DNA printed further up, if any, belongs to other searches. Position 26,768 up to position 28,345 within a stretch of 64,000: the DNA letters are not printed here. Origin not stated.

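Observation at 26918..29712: Two large orphan proteins in an AT-rich block abutting tRNA-Leu: candidate horizontally acquired effector islet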

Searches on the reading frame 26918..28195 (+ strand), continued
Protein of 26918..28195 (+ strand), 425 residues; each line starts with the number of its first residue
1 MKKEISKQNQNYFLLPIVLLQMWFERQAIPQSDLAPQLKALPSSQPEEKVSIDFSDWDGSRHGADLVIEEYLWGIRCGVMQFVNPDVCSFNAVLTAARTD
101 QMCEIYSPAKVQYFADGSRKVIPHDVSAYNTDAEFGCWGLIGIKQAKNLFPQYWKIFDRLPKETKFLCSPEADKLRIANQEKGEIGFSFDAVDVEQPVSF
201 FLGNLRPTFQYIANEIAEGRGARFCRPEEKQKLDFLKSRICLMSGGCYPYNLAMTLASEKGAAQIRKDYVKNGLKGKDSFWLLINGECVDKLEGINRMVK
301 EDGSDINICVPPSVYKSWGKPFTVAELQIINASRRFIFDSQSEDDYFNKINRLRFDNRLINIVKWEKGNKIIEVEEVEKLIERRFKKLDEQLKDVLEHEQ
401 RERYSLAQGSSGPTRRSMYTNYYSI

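Call 53: find_encoding_contigs(protein=P0112, flank=10000, max_places=2)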
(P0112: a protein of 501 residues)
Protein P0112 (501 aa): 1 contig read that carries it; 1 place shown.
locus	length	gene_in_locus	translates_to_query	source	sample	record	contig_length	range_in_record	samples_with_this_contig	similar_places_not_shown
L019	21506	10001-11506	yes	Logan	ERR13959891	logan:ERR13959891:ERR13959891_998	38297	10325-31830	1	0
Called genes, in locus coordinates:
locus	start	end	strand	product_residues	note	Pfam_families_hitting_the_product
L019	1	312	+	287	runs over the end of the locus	-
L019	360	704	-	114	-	-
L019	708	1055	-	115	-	-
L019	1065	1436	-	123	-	PF03724:META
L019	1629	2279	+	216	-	-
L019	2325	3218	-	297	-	PF00892:EamA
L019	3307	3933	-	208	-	-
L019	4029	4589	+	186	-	PF00126:HTH_1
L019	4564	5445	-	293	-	PF00126:HTH_1, PF03466:LysR_substrate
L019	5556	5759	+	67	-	-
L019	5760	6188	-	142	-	PF13560:HTH_31, PF01381:HTH_3, PF12844:HTH_19 (weak)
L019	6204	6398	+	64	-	-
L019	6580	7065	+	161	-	-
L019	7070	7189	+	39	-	-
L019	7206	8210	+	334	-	PF00294:PfkB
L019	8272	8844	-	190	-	PF08308:PEGA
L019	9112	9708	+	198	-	PF03352:Adenine_glyco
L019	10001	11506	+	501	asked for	-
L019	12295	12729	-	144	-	-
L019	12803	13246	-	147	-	PF08901:DUF1847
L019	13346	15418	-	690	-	PF03979:Sigma70_r1_1, PF00140:Sigma70_r1_2, PF04546:Sigma70_ner, PF04542:Sigma70_r2, PF04539:Sigma70_r3, PF04545:Sigma70_r4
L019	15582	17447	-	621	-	PF01807:Zn_ribbon_DnaG, PF08275:DNAG_N, PF01751:Toprim, PF13155:Toprim_2, PF13662:Toprim_4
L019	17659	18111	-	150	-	PF09424:YqeY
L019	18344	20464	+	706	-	PF02415:Chlam_PMP (faint), PF03797:Autotransporter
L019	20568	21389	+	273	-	-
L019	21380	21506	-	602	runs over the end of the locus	PF25225:DUF7843, PF13387:Lnb_N, PF25222:DUF7840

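Call 54: find_encoding_contigs(protein=P0129, flank=10000, max_places=2)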
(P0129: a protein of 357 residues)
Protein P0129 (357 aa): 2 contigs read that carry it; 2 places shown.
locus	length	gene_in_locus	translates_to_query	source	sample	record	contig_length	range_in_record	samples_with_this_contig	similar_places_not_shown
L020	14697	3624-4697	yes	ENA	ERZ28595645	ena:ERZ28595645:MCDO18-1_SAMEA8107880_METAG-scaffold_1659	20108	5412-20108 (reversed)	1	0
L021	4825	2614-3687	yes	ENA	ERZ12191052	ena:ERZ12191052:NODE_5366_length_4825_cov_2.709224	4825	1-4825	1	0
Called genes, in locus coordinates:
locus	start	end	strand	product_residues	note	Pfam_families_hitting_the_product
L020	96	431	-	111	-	-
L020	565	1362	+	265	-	-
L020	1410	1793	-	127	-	-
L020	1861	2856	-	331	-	PF01210:NAD_Gly3P_dh_N, PF02558:ApbA, PF03446:NAD_binding_2, PF03807:F420_oxidored, PF07479:NAD_Gly3P_dh_C, PF20618:GPD_NAD_C_bact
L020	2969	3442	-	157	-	-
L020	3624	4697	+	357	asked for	-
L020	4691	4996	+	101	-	-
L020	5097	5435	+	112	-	PF14903:WG_beta_rep (weak)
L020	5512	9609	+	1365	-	PF03797:Autotransporter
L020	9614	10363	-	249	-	PF03959:FSH1 (weak)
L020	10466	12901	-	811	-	PF00149:Metallophos, PF04015:DUF362, PF08973:TM1506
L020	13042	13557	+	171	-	-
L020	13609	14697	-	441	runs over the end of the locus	PF07661:MORN_2 (faint)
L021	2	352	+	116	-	?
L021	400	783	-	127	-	-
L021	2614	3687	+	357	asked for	-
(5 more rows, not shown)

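Call 57: fold_search(model_id=the predicted structure, library=viral)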
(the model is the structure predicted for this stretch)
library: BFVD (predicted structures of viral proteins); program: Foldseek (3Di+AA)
matches with E <= 10: 145; with E <= 0.001: 0
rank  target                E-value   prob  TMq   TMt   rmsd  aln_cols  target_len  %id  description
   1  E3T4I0                3.0e-01  0.02  0.07  0.11  22.8       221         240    6  Uncharacterized protein [Cafeteria roenbergensis virus (strain BV-PW1)]
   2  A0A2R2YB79            5.1e-01  0.23  0.11  0.33   5.1        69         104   13  Uncharacterized protein [Pseudomonas phage PPSC2]
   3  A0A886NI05            8.6e-01  0.01  0.08  0.10  28.6       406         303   10  (no name in the UniProt tables at hand)
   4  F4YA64                8.6e-01  0.01  0.06  0.07  33.6       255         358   10  Uncharacterized protein [Campylobacter phage NCTC12673]
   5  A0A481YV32            9.7e-01  0.01  0.08  0.09  20.8       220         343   12  Uncharacterized protein [Marseillevirus LCMAC103]
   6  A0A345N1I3            1.0e+00  0.06  0.10  0.27  13.5       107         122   13  (no name in the UniProt tables at hand)
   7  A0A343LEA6            1.1e+00  0.02  0.09  0.11  30.3       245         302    8  Uncharacterized protein [Leptospira phage LE4]
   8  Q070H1                1.2e+00  0.02  0.06  0.09  15.6       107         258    9  Late transcription factor 1 [Nile crocodilepox virus (isolate Crocodylus niloticus/Zimbabwe/Ume/2001)]
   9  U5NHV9                1.2e+00  0.01  0.07  0.08  19.2       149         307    9  ORF9 [turkey adenovirus 5]
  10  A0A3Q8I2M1            1.6e+00  0.08  0.10  0.37   5.0        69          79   19  (no name in the UniProt tables at hand)
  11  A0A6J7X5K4            1.6e+00  0.01  0.06  0.07  14.6       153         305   11  Uncharacterized protein [uncultured Caudovirales phage]
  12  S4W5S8                1.6e+00  0.07  0.09  0.06  18.7       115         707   10  Uncharacterized protein [Pandoravirus salinus]
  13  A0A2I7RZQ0            1.6e+00  0.01  0.06  0.09  20.1       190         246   13  (no name in the UniProt tables at hand)
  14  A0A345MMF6            1.9e+00  0.07  0.10  0.07  13.9       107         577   10  (no name in the UniProt tables at hand)
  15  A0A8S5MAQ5            1.9e+00  0.04  0.11  0.08  12.6       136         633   10  Uncharacterized protein [Siphoviridae sp. ctv4j104]
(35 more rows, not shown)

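Call 68: search_solved_structures(query=A6, max_evalue=10)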
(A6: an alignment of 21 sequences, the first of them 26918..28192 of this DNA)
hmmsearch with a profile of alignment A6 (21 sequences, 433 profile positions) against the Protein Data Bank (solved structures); distinct sequences matched with E-value up to 10: 2.
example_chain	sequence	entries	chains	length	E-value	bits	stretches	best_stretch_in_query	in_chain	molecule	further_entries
2bw2_A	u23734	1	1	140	1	11.6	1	114-160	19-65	BYPASS OF FORESPORE C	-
7xt1_A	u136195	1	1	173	1.5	11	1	114-160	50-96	Protein BofC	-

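Call 87: search_dna_similar(query=window:26918-28192:+, collection=plasmids, mode=protein, max_evalue=0.001, max_rows=10)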
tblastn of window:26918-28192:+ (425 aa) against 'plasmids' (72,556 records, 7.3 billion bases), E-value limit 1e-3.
No match.

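Call 88: search_dna_similar(query=window:26918-28192:+, collection=phages, mode=protein, max_evalue=0.001, max_rows=10)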
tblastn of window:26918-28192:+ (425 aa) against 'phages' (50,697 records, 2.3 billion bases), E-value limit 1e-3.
No match.

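Call 91: search_protein_families(library=pfam, alignment_id=A6, max_evalue=10)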
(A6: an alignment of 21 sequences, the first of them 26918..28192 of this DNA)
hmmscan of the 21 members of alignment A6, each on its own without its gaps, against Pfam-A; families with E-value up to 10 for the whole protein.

A. member 1, window:26918-28192:+ (425 aa): 0 families

B. families by the number of members that match (of 21 scanned): 15 families
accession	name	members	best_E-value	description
PF00386.27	C1q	1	0.0083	C1q domain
PF08885.17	GSCFA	1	0.017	GSCFA family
PF03597.20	FixS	1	0.022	Cytochrome oxidase maturation protein cbb3-type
PF09359.15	VTC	1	0.087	VTC domain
PF05384.16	DegS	1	0.11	Sensor protein DegS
PF03558.18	TBSV_P22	1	0.12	TBSV core protein P21/P22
PF14326.11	DUF4384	1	0.18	Domain of unknown function (DUF4384)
PF20176.3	DUF6541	1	0.2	Family of unknown function (DUF6541)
PF15256.11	SPATIAL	1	0.24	SPATIAL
PF12444.13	Sox_N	1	0.26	Sox developmental protein N terminal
PF09721.15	Exosortase_EpsH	1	0.35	Transmembrane exosortase (Exosortase_EpsH)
PF01554.23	MatE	1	0.57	MatE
PF05236.20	TAF4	1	0.87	Transcription initiation factor TFIID component TAF4 family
PF24332.1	DUF7500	1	1.4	Family of unknown function (DUF7500)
PF04632.18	FUSC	1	4.4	Fusaric acid resistance protein family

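Call 95: find_encoding_contigs(protein=window:26918-28195:+, flank=10000, max_places=10)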
Protein window:26918-28195:+ (425 aa): 11 contigs read that carry it; 7 places shown.
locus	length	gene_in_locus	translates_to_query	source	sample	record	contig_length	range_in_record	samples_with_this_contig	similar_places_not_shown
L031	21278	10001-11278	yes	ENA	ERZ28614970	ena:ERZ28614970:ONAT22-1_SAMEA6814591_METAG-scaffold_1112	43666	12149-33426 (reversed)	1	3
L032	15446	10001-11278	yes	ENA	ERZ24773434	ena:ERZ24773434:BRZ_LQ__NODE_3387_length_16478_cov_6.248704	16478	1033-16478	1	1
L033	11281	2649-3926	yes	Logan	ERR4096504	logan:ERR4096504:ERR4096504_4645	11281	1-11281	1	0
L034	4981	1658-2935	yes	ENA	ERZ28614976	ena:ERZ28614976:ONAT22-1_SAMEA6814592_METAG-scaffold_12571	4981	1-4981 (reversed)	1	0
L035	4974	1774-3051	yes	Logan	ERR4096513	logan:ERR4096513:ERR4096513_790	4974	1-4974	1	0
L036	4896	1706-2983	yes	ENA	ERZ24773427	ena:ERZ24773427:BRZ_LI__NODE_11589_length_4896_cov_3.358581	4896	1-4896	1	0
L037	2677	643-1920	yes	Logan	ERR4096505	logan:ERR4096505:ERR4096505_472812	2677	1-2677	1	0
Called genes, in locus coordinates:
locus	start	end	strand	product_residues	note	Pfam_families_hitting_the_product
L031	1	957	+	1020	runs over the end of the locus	-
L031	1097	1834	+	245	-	-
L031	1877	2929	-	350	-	PF01384:PHO4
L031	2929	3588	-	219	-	PF01865:PhoU_div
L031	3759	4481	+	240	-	PF13462:Thioredoxin_4, PF01323:DSBA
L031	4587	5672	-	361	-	PF00365:PFK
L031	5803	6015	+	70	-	-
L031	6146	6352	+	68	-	PF01165:Ribosomal_S21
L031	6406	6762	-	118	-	-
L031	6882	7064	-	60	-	PF04325:DUF465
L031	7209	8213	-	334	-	PF00730:HhH-GPD, PF10576:EndIII_4Fe-2S (weak), PF14815:NUDIX_4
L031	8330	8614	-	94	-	-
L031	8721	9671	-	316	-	PF00389:2-Hacid_dh, PF02826:2-Hacid_dh_C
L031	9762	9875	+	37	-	-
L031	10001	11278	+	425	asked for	-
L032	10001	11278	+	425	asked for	-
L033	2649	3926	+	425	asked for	-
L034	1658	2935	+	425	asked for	-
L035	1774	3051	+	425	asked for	-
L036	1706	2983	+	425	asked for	-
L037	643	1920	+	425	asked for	-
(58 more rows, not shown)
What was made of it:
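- On Integrase-mediated tRNA-targeting genomic island: Eleven contigs carry the exact ORF1, in the same arrangement in the seven places shown (call 95).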
